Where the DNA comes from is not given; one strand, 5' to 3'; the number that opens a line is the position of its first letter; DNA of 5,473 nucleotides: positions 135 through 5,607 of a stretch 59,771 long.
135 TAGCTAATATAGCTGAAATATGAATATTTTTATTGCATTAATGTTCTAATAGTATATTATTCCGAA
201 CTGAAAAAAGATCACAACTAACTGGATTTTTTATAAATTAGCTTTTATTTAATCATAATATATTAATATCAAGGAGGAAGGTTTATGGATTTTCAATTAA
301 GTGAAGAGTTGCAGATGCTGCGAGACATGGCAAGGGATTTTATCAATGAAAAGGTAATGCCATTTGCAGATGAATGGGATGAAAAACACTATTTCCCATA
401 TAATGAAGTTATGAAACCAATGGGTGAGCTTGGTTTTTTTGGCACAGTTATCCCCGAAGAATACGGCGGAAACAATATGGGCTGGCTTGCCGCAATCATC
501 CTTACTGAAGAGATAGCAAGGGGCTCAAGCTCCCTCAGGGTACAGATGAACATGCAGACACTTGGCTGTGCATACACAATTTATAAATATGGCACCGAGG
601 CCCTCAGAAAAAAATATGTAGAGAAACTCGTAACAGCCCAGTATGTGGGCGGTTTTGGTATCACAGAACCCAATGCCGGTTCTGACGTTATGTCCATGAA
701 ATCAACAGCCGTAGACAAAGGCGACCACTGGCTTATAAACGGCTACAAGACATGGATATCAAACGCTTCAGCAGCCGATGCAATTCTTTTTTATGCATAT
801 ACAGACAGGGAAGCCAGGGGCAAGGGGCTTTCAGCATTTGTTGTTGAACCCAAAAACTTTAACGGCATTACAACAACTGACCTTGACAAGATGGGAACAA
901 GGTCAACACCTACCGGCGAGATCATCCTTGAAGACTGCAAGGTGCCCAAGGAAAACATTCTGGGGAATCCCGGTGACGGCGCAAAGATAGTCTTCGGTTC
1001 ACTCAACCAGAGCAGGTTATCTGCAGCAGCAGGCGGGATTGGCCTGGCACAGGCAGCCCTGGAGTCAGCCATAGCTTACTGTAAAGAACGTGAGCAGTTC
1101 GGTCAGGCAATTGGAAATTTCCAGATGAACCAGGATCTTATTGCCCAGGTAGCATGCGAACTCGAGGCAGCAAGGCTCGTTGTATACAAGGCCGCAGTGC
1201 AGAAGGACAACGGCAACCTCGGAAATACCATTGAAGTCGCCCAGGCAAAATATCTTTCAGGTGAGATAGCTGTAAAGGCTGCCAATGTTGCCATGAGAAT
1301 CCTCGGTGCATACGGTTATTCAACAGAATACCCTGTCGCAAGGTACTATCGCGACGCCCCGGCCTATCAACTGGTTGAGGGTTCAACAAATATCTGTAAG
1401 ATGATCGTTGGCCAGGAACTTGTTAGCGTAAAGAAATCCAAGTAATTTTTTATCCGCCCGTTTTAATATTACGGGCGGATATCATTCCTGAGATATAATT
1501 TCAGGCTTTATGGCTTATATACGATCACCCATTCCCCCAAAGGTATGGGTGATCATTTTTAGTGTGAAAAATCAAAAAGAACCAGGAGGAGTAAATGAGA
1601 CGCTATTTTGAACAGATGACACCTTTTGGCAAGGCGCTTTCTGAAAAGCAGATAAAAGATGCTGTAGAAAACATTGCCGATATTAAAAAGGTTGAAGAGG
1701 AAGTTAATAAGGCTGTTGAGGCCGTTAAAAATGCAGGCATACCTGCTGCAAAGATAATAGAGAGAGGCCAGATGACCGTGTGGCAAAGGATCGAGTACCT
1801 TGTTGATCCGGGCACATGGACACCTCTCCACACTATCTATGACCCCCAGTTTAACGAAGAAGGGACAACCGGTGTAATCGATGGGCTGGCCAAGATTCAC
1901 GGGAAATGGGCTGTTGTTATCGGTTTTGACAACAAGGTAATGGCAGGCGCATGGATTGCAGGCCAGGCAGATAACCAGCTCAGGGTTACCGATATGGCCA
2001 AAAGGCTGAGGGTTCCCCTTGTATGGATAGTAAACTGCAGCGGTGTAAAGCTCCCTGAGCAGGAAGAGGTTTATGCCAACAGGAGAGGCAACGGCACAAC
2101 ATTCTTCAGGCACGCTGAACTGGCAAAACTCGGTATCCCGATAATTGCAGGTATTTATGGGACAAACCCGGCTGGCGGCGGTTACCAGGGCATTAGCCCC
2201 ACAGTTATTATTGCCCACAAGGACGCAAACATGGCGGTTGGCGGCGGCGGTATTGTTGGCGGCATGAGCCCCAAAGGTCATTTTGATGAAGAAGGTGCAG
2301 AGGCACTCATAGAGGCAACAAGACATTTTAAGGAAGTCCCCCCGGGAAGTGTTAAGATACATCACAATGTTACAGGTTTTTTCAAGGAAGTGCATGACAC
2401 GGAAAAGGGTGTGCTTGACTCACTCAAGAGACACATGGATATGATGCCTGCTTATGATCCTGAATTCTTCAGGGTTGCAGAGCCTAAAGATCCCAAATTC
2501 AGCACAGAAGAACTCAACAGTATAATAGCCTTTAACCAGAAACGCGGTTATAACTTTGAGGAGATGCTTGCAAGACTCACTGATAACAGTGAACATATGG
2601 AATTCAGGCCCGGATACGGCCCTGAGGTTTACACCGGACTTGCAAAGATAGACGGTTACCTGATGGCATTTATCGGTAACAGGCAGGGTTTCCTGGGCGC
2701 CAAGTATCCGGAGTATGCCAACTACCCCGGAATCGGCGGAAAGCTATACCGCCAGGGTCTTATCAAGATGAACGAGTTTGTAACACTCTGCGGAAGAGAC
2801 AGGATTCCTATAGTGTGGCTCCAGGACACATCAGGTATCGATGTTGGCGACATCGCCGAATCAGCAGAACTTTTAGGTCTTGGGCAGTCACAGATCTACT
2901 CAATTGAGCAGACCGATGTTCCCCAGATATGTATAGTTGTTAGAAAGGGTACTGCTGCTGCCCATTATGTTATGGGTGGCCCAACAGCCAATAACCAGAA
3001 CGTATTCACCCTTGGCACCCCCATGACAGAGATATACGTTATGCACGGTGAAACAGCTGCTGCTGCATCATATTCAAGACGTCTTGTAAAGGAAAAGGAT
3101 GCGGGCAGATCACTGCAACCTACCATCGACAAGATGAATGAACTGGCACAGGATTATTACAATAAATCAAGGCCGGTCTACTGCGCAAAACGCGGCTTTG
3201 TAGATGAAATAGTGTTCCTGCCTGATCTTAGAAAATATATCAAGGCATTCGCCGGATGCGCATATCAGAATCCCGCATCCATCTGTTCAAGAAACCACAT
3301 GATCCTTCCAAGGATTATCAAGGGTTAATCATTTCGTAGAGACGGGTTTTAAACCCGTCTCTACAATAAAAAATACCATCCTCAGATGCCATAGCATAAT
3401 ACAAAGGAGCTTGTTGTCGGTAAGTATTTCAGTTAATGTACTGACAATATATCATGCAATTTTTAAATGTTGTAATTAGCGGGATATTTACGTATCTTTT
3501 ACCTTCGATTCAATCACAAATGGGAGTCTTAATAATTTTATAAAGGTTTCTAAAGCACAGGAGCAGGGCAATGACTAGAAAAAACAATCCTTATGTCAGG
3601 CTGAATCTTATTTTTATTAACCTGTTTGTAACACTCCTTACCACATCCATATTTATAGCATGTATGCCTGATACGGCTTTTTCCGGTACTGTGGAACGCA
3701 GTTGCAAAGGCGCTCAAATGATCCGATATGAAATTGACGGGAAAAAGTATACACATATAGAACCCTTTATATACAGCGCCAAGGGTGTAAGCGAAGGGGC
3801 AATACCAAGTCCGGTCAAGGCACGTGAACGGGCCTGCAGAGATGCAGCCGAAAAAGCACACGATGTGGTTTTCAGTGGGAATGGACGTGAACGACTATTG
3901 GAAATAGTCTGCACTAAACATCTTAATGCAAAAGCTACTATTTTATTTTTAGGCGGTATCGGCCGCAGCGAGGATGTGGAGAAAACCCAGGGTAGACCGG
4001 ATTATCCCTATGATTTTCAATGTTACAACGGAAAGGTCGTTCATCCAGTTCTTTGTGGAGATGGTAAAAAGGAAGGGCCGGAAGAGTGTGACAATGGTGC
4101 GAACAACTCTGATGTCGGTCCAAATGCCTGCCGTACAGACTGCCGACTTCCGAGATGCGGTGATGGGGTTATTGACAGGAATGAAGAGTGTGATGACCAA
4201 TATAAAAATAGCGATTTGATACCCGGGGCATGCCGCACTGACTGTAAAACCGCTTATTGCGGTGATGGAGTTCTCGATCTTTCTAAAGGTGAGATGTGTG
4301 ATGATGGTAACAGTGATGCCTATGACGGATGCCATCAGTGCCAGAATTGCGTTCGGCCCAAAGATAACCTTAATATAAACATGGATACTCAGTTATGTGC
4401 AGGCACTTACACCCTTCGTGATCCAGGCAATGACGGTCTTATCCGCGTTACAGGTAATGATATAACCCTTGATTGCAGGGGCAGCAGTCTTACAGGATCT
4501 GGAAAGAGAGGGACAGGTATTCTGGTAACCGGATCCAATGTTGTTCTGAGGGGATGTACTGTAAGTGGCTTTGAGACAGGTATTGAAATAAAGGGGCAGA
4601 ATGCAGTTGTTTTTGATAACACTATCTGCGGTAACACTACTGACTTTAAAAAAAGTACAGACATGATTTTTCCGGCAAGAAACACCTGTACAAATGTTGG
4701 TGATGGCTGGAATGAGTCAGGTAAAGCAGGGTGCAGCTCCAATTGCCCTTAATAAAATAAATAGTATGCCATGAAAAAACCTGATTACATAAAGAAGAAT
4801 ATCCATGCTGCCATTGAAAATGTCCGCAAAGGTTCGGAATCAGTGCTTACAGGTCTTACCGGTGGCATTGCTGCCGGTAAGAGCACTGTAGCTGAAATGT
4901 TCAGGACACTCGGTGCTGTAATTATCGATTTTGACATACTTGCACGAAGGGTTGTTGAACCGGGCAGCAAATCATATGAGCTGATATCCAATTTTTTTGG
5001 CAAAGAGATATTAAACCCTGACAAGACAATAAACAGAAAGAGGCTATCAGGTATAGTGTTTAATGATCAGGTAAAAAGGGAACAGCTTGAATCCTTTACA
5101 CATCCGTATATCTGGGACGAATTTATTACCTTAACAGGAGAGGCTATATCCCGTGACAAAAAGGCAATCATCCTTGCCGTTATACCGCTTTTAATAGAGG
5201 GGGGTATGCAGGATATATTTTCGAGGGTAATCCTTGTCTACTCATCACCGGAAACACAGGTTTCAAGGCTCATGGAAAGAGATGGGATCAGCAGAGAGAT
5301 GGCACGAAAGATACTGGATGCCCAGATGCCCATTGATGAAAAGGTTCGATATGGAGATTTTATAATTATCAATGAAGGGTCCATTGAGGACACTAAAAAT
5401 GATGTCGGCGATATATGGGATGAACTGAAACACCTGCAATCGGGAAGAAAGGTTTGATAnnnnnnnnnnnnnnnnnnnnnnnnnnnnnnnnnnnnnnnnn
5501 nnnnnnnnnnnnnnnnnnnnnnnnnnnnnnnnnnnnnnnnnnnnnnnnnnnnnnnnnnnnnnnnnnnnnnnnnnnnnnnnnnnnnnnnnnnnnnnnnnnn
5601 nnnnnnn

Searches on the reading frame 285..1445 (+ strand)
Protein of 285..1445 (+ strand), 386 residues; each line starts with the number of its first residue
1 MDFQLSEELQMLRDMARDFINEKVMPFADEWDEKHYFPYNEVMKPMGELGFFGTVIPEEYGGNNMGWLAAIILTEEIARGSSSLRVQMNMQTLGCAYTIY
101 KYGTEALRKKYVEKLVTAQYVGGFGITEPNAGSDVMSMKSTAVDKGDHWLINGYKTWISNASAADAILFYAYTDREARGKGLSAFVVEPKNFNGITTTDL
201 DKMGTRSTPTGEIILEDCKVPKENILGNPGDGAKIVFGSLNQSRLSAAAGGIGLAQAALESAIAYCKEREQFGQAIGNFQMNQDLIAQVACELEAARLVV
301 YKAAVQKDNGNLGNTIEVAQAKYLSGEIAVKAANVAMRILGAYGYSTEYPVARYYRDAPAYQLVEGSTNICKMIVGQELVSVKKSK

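Call 59: search_protein_families(library=pfam, max_evalue=0.00001, proteins=[window:285-1445:+])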
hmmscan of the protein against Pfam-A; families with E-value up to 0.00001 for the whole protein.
window:285-1445:+ (386 aa): 4 families
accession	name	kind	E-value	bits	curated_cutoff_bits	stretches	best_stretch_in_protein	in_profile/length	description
PF00441.29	Acyl-CoA_dh_1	-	6.6e-41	140.4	22.4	1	230-379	1-149/150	Acyl-CoA dehydrogenase, C-terminal domain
PF02771.21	Acyl-CoA_dh_N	-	6.5e-36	123.6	22.9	1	6-117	1-111/113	Acyl-CoA dehydrogenase, N-terminal domain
PF02770.24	Acyl-CoA_dh_M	-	2.3e-24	85.8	33.3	1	124-218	2-97/97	Acyl-CoA dehydrogenase, middle domain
PF08028.16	Acyl-CoA_dh_2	-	4.6e-16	59.8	22.7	1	246-362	2-127/134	Acyl-CoA dehydrogenase, C-terminal domain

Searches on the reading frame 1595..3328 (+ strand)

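Call 59: search_protein_families(library=pfam, max_evalue=0.00001, proteins=[window:1595-3328:+])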
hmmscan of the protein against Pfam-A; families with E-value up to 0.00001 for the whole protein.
window:1595-3328:+ (577 aa): 2 families
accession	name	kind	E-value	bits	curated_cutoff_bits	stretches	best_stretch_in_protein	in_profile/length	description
PF01039.27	Carboxyl_trans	-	6.1e-94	315.8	22.3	1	56-568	4-490/493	Carboxyl transferase domain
PF03255.19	ACCA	-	5.3e-07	29.5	23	0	345-454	94-198/310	Acetyl co-enzyme A carboxylase carboxyltransferase-like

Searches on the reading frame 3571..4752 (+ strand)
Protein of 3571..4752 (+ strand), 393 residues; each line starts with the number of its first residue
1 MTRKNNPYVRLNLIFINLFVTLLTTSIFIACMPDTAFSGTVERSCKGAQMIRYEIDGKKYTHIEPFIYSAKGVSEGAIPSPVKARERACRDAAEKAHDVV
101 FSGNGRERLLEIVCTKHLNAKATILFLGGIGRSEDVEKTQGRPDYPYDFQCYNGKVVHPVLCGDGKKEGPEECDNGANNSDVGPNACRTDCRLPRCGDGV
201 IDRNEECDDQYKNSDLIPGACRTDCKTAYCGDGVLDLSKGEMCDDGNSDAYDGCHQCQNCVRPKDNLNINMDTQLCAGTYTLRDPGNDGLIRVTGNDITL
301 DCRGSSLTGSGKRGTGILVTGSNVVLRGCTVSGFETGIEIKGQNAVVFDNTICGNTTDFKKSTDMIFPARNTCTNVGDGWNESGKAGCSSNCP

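Call 59: search_protein_families(library=pfam, max_evalue=0.00001, proteins=[window:3571-4752:+])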
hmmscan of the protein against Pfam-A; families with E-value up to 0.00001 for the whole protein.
window:3571-4752:+ (393 aa): 1 family
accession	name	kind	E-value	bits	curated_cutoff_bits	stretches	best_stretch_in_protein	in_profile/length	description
PF13948.11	DUF4215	-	1.2e-11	45.1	27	1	225-258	17-47/47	Domain of unknown function (DUF4215)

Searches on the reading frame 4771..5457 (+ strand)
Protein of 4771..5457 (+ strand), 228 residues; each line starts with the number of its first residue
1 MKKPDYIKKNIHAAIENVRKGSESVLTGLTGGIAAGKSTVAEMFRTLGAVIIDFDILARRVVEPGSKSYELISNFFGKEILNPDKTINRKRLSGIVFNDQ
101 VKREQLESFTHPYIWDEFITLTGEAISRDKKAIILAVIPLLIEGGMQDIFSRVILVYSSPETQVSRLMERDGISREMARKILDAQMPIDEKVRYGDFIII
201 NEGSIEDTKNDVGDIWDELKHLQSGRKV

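Call 59: search_protein_families(library=pfam, max_evalue=0.00001, proteins=[window:4771-5457:+])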
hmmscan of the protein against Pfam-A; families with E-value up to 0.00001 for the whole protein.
window:4771-5457:+ (228 aa): 1 family
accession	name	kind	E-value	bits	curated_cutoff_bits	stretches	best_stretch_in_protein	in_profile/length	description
PF01121.26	CoaE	-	2.8e-52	177.5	27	1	27-207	3-180/180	Dephospho-CoA kinase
